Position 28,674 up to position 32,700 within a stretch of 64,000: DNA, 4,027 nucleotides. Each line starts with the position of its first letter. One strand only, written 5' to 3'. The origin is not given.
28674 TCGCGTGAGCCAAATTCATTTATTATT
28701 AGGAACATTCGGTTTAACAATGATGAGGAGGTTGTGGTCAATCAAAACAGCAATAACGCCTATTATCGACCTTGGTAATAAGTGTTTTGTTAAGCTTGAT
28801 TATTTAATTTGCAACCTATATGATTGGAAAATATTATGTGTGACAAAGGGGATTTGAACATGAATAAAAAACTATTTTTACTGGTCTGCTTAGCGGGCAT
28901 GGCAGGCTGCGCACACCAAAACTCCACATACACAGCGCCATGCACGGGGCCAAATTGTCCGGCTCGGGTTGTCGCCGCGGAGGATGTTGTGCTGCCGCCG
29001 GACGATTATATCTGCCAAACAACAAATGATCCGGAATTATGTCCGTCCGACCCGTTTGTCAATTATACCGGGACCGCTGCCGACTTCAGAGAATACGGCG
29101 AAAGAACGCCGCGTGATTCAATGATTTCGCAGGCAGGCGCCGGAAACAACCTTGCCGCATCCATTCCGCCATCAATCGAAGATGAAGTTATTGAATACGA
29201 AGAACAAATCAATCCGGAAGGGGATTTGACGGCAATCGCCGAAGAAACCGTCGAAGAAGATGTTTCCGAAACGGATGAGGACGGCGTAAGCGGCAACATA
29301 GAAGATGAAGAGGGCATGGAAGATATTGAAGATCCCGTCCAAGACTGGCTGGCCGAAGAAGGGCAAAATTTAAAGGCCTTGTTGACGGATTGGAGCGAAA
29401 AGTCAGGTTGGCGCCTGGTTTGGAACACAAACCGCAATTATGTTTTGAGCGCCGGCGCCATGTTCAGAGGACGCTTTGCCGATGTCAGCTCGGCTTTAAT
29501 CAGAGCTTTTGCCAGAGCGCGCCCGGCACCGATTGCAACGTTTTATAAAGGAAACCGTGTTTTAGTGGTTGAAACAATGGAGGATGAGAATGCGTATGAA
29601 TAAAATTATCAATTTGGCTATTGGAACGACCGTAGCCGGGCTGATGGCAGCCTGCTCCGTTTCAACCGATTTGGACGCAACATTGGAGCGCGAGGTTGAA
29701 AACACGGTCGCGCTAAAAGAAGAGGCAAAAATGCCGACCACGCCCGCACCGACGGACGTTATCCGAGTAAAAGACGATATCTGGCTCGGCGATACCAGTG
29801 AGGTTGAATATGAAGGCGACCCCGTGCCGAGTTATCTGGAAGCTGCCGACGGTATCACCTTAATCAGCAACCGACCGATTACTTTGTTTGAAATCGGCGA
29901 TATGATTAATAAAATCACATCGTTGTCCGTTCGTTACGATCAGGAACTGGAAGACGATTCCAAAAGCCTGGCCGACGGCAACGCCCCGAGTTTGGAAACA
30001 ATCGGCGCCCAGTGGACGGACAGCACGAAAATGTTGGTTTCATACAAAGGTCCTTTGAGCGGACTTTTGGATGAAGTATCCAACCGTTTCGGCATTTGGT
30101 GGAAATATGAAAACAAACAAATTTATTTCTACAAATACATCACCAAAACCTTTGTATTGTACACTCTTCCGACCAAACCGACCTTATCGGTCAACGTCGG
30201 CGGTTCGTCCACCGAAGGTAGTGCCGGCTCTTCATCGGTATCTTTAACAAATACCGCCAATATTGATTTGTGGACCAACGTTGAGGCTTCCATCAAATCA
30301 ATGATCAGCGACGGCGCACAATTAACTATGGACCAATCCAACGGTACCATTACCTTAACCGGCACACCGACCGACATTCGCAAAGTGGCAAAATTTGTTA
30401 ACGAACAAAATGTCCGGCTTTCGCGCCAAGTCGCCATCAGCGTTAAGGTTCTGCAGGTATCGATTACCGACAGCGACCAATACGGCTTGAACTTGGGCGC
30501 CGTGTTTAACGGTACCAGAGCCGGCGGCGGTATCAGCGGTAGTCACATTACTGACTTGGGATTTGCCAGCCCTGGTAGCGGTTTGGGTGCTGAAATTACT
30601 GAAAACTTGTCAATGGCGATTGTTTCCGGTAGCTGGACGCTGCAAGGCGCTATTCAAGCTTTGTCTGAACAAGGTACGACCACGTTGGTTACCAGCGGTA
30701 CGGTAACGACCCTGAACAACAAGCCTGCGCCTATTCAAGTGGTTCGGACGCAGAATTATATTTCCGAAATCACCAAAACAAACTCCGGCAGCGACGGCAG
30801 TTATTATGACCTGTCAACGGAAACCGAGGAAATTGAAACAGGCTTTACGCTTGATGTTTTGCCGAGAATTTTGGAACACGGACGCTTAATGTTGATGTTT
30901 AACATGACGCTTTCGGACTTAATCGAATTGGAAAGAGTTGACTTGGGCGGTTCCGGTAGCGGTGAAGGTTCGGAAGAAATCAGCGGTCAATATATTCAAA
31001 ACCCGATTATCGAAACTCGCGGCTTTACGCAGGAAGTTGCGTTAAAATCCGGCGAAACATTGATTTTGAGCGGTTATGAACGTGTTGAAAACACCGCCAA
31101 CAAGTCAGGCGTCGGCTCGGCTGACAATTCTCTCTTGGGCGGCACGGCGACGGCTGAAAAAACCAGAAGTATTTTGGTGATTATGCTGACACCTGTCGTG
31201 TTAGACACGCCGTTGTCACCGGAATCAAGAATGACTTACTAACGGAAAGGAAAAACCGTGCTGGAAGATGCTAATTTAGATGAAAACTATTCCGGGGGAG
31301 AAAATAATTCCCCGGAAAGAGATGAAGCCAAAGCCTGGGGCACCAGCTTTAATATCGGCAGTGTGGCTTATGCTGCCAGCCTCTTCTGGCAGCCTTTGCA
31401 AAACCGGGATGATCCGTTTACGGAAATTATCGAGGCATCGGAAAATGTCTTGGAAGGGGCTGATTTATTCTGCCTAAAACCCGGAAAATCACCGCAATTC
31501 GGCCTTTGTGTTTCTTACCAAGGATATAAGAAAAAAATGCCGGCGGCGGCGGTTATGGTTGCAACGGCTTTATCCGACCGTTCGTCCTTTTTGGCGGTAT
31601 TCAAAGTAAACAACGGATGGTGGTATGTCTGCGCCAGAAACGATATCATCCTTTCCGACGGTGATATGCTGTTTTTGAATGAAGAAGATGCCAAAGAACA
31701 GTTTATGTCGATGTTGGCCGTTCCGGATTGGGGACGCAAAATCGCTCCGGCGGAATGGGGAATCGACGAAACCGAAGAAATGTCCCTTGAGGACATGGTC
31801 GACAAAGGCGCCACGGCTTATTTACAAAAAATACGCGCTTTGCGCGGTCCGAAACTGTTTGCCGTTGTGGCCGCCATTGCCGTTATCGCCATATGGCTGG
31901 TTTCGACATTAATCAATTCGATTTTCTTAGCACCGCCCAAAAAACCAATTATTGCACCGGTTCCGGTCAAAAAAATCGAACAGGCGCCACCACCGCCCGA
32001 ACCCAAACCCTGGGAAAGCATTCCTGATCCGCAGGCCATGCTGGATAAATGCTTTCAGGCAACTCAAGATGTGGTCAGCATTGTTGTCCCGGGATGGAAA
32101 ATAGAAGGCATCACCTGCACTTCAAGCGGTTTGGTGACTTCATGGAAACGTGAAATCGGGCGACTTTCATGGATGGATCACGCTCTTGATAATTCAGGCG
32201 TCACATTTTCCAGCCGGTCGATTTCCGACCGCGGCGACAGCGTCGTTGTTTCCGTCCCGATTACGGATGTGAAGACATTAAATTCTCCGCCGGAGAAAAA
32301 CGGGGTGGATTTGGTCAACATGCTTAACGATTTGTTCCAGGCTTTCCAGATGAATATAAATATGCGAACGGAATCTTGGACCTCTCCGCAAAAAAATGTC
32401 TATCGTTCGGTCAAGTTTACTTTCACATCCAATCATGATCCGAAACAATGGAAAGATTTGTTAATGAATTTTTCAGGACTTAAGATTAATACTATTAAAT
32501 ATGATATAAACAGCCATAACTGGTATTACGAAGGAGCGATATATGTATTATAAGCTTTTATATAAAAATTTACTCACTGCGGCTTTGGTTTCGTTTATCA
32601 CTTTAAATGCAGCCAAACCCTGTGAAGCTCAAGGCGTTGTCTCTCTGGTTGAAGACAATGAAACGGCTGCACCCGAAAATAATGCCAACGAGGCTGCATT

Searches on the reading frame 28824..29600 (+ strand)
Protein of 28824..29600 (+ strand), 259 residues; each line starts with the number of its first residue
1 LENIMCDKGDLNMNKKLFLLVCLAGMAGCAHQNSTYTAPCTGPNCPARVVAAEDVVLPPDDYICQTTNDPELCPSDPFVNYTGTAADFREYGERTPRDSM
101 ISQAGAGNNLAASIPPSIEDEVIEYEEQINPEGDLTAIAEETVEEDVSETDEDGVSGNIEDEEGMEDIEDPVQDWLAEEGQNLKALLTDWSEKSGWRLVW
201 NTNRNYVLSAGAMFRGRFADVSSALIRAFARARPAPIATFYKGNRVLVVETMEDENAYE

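Call 6: search_protein_families(library=pfam, proteins=[window:28824-29600:+], max_evalue=0.001)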
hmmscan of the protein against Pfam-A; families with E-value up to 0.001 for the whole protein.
window:28824-29600:+ (259 aa): 1 family
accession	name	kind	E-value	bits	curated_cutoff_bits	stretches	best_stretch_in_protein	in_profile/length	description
PF10671.14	TcpQ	-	5.7e-16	58.8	27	1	173-250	1-78/80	Toxin co-regulated pilus biosynthesis protein Q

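Call 51: search_protein_families(library=ncbifam, proteins=[window:28824-29600:+], max_evalue=0.001)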
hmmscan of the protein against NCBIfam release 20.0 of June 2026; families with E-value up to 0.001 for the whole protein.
window:28824-29600:+ (259 aa): 0 families

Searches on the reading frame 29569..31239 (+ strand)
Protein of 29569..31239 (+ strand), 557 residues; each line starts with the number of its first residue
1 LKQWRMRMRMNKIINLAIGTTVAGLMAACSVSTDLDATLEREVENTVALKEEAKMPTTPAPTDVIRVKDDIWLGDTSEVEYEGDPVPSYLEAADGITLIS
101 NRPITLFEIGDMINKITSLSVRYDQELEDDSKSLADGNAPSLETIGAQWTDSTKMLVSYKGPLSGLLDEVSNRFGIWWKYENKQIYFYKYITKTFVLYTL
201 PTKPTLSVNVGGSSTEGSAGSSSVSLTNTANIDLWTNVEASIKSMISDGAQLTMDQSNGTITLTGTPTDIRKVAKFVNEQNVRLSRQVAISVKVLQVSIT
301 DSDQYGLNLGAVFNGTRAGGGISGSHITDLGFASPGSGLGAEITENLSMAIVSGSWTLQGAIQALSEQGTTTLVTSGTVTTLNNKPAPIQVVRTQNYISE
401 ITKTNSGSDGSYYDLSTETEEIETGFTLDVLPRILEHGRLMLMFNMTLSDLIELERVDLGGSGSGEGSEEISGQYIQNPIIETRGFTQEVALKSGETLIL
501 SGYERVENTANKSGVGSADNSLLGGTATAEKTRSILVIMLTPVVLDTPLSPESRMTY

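Call 6: search_protein_families(library=pfam, proteins=[window:29569-31239:+], max_evalue=0.001)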
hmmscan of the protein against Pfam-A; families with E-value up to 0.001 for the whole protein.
window:29569-31239:+ (557 aa): 2 families
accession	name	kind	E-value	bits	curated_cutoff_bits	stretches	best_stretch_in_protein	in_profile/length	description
PF00263.26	Secretin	-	2.3e-16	60.3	27.5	1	364-545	1-168/169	Bacterial type II and III secretion system protein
PF23248.1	KH_PARP14_2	-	1.4e-05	25.3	27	1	232-280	10-58/72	PARP14, second type I KH domain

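Call 51: search_protein_families(library=ncbifam, proteins=[window:29569-31239:+], max_evalue=0.001)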
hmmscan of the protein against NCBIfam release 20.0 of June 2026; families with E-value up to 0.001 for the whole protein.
window:29569-31239:+ (557 aa): 8 families
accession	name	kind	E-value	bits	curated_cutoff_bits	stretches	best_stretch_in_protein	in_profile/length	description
TIGR02520.1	pilus_B_mal_scr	equivalog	1.5e-82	277.8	287.65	1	135-544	103-513/513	PilN family type IVB pilus formation outer membrane protein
TIGR02519.1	pilus_MshL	equivalog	3.2e-34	118.3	250.2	1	254-544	3-289/290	pilus (MSHA type) biogenesis protein MshL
TIGR02517.1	type_II_gspD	equivalog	4.3e-13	48.6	351.35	1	228-547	278-592/600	type II secretion system secretin GspD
TIGR02516.1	type_III_yscC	equivalog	6.7e-10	38.1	238.45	1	246-516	195-428/463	type III secretion system outer membrane ring subunit SctC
TIGR02515.1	IV_pilus_PilQ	subfamily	2.4e-09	36.7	284.35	1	240-545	125-427/428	type IV pilus secretin PilQ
NF011873.0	PRK15346.1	equivalog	1.5e-05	23.9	524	1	240-534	226-480/499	EscC/YscC/HrcC family type III secretion system outer membrane ring protein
NF042912.1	Amuc_1098_fam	equivalog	3.4e-05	22.1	750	1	247-388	422-562/805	Amuc_1098 family type IV pilus outer membrane protein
NF010083.0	PRK13568.1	equivalog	0.00064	18.6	554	0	224-545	126-417/419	DNA uptake porin HofQ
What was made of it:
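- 28824..37482 (+): Inferred partner: a type IVb pilus machinery operon. It encodes a TcpQ-like protein, a PilN-family secretin, PilO, a 510-aa unknown protein, an assembly ATPase, a platform protein, and a bundlin-like protein without a prepilin motif (36889-37482). Pfam and NCBIfam hits (calls 6, 51).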

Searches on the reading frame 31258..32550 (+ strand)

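Call 6: search_protein_families(library=pfam, proteins=[window:31258-32550:+], max_evalue=0.001)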
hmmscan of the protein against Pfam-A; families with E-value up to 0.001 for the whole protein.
window:31258-32550:+ (431 aa): 1 family
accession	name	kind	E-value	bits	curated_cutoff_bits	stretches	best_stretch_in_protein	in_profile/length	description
PF06864.17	PAP_PilO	-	4.9e-22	78.8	26.7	1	39-410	2-396/419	Pilin accessory protein (PilO)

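Call 51: search_protein_families(library=ncbifam, proteins=[window:31258-32550:+], max_evalue=0.001)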
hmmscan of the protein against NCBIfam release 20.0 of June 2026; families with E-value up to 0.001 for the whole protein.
window:31258-32550:+ (431 aa): 0 families
